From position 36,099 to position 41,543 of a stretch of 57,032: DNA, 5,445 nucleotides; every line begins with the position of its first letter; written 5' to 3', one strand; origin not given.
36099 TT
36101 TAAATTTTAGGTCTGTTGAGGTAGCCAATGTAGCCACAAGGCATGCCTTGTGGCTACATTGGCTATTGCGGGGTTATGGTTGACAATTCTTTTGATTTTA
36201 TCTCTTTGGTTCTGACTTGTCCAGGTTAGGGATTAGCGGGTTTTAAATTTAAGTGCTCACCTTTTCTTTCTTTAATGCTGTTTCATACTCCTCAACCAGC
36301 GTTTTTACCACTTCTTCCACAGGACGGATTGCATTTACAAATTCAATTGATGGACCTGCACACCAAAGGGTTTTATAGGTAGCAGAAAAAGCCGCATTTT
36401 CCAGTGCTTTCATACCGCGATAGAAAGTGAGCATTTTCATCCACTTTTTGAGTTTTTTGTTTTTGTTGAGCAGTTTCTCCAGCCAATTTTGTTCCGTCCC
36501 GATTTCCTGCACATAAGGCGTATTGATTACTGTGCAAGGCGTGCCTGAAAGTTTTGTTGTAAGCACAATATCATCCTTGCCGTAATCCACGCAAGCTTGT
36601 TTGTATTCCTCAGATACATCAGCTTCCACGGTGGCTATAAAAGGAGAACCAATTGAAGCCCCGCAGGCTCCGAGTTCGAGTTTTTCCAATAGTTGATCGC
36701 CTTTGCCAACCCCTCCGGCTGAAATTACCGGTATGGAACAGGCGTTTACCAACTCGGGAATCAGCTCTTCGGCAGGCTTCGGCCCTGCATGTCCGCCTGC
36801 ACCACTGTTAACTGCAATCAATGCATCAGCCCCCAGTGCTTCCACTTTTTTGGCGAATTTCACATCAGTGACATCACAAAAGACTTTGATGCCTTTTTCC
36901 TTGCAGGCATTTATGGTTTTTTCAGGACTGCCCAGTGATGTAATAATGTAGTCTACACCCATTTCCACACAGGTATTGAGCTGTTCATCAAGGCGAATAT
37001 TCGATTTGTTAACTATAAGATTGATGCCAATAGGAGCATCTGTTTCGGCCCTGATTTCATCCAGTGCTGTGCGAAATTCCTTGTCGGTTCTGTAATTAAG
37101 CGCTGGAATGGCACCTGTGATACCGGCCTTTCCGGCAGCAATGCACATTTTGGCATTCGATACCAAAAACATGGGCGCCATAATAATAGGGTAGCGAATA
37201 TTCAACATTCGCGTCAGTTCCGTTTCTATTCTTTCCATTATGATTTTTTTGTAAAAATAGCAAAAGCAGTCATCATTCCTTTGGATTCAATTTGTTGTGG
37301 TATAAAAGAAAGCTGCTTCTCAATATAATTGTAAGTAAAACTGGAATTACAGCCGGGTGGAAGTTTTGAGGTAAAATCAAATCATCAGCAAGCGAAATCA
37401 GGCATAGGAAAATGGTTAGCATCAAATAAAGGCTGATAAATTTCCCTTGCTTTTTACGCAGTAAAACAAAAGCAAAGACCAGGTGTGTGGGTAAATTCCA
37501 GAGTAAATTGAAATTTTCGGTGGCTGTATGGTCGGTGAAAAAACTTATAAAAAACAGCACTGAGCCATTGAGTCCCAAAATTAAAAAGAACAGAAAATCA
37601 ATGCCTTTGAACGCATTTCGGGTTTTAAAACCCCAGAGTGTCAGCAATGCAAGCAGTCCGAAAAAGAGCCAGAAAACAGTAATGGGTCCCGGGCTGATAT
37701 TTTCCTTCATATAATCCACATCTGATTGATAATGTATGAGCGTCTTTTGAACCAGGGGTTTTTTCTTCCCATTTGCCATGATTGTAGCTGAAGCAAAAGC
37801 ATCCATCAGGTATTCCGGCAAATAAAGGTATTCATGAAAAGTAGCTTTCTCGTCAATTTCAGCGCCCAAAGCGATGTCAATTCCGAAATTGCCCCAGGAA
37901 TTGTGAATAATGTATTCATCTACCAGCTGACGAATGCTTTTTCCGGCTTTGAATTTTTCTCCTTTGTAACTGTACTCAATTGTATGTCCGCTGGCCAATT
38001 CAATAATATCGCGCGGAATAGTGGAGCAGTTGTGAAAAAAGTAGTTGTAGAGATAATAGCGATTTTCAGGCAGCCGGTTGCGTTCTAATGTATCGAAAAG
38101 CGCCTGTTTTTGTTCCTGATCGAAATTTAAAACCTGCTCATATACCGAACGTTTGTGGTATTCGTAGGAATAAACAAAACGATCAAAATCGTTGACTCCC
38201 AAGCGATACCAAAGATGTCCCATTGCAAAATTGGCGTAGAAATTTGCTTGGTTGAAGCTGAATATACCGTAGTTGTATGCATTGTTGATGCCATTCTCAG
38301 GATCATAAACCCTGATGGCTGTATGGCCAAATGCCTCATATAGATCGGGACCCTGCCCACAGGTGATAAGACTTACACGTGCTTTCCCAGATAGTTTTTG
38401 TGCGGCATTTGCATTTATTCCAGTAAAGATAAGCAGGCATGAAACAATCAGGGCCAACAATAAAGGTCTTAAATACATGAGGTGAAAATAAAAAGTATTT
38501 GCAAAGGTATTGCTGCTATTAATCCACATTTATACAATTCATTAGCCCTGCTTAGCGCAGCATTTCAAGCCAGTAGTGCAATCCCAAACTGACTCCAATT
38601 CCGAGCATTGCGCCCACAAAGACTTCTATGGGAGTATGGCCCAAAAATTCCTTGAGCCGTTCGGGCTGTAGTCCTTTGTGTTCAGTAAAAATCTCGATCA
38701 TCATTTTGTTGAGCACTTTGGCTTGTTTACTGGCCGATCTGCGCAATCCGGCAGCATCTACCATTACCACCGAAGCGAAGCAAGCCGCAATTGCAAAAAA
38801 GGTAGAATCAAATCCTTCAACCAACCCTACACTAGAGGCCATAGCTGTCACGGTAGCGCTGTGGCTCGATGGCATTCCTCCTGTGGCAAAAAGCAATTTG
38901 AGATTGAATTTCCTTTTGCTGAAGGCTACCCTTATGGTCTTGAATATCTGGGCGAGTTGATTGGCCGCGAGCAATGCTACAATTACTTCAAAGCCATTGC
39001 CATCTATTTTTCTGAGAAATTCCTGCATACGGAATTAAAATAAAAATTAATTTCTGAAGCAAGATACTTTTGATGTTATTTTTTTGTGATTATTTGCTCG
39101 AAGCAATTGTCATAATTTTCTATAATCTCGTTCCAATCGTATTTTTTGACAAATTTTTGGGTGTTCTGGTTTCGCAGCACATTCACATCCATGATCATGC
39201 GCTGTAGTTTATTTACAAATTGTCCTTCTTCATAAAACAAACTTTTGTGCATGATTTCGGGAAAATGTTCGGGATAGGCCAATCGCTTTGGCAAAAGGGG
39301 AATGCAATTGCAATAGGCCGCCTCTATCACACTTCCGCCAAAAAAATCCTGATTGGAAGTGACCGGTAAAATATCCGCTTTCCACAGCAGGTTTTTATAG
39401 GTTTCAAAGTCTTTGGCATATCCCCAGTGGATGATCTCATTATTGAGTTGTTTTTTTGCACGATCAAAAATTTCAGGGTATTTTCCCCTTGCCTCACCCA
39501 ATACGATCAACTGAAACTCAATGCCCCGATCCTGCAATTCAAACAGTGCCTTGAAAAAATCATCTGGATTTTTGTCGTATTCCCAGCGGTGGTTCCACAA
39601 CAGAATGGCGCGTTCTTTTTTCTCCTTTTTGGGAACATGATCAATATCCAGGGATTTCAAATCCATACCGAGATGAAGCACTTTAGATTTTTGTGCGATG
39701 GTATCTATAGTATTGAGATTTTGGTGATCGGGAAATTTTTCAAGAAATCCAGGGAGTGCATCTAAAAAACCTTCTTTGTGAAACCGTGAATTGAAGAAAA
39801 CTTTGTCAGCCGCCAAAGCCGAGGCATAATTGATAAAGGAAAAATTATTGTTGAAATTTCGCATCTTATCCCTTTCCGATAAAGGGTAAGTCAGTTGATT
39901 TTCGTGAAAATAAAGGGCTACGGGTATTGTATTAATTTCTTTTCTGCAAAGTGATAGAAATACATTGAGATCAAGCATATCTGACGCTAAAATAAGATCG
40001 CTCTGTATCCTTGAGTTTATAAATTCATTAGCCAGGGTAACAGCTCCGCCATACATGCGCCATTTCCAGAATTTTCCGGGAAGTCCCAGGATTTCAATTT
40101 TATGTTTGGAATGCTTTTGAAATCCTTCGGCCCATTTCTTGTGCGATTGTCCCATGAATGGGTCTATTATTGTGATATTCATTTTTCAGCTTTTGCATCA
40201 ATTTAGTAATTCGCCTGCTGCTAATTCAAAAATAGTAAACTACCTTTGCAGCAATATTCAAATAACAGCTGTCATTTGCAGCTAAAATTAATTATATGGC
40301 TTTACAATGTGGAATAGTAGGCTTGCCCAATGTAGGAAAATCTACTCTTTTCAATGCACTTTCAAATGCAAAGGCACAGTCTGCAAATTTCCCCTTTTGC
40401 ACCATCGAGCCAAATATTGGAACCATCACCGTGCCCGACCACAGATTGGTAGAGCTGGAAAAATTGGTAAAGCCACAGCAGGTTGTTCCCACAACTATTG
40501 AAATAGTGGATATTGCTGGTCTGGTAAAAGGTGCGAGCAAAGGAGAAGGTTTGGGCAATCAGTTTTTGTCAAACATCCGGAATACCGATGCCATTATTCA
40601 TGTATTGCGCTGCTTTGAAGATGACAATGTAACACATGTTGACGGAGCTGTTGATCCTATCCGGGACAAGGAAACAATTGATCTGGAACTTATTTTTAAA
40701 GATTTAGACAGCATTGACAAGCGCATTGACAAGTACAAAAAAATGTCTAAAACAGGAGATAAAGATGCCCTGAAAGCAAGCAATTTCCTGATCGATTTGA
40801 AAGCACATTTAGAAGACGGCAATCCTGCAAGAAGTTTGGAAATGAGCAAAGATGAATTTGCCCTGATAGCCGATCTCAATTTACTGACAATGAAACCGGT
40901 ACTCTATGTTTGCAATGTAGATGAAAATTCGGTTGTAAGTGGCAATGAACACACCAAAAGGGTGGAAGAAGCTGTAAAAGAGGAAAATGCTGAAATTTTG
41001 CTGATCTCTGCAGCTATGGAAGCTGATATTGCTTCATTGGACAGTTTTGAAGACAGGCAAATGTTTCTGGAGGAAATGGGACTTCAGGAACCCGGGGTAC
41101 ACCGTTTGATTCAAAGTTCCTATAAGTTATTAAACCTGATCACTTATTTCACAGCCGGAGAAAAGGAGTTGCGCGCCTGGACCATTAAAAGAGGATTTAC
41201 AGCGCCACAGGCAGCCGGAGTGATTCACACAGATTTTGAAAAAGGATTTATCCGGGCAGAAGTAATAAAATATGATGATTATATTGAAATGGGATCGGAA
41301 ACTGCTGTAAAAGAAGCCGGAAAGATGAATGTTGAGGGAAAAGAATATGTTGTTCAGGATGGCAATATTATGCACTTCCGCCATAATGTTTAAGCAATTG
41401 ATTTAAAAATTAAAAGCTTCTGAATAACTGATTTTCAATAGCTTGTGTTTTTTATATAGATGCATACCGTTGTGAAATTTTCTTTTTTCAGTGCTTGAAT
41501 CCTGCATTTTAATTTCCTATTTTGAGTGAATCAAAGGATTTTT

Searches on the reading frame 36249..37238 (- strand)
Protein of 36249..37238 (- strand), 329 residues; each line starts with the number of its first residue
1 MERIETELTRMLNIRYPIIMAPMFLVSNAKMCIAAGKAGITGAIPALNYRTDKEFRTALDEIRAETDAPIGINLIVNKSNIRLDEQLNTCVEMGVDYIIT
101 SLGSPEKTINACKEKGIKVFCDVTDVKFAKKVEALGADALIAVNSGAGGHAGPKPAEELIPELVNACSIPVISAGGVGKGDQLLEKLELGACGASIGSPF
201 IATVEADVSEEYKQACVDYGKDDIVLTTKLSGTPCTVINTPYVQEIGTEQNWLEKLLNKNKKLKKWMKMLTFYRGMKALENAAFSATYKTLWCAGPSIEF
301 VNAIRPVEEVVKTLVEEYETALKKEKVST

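Call 38: search_protein_families(library=pfam, proteins=[window:36249-37238:-], max_evalue=0.001)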
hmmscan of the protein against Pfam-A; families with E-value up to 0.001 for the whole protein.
window:36249-37238:- (329 aa): 6 families
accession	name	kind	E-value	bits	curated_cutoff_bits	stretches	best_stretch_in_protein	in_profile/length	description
PF03060.21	NMO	-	1.1e-43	150.4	28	1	7-317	3-331/331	Nitronate monooxygenase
PF05690.20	ThiG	-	1.5e-07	31.5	23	1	108-194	112-201/247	Thiazole biosynthesis protein ThiG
PF01070.24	FMN_dh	-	1e-06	28.5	24.9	1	124-232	227-336/350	FMN-dependent dehydrogenase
PF00977.27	His_biosynth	-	2.2e-06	27.7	23.6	1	76-200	101-222/228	Histidine biosynthesis protein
PF00478.31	IMPDH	-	6.2e-06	25.9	25.6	0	4-46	23-65/345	IMP dehydrogenase / GMP reductase domain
PF01180.27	DHO_dh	-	0.0005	19.8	27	0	146-201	213-273/291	Dihydroorotate dehydrogenase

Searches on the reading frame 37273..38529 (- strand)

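Call 38: search_protein_families(library=pfam, proteins=[window:37273-38529:-], max_evalue=0.001)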
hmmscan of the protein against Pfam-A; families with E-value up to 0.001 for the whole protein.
window:37273-38529:- (418 aa): 2 families
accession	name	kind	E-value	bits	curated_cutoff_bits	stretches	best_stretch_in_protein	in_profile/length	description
PF25221.1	5TMH_Lnb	-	3.5e-30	105.4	25.2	1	280-411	7-139/144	Lnb transmembrane domain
PF13387.12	Lnb_N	-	7.5e-26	91.2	22.2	1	50-181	14-153/175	Lnb N-terminal periplasmic domain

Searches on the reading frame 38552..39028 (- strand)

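Call 39: search_protein_families(library=pfam, proteins=[window:38552-39028:-], max_evalue=0.001)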
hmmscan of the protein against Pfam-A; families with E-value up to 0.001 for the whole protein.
window:38552-39028:- (158 aa): 1 family
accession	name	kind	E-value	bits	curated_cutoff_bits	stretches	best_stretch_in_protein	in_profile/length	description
PF02681.20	DUF212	-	1.3e-44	151.8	26.5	1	15-145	5-125/126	Divergent PAP2 family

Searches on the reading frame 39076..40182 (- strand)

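Call 39: search_protein_families(library=pfam, proteins=[window:39076-40182:-], max_evalue=0.001)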
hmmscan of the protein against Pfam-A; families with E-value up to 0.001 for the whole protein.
window:39076-40182:- (368 aa): 4 families
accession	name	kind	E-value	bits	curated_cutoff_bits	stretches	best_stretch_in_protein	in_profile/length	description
PF12038.13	QTMAN_N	-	2.5e-59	200.3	25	1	2-173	1-168/168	tRNA-queuosine alpha-mannosyltransferase N-terminal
PF00534.26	Glycos_transf_1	-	3.4e-10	40.1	26.4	1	184-305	8-129/172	Glycosyl transferases group 1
PF13692.12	Glyco_trans_1_4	-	5.4e-06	27.2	27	1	200-294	10-102/142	Glycosyl transferases group 1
PF20706.3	GT4-conflict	-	0.00047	19.7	26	1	165-296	173-308/385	Family 4 Glycosyltransferase in conflict systems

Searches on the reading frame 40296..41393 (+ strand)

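Call 39: search_protein_families(library=pfam, proteins=[window:40296-41393:+], max_evalue=0.001)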
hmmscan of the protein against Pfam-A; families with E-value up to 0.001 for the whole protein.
window:40296-41393:+ (365 aa): 3 families
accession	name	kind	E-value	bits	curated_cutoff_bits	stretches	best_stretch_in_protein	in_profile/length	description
PF06071.19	YchF-GTPase_C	-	5.6e-41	139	27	1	281-364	1-84/84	Protein of unknown function (DUF933)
PF01926.29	MMR_HSR1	-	7.7e-24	84.4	21.9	1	5-125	2-102/113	50S ribosome-binding GTPase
PF02421.24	FeoB_N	-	2.4e-09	37.4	27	1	5-49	3-47/156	Ferrous iron transport protein B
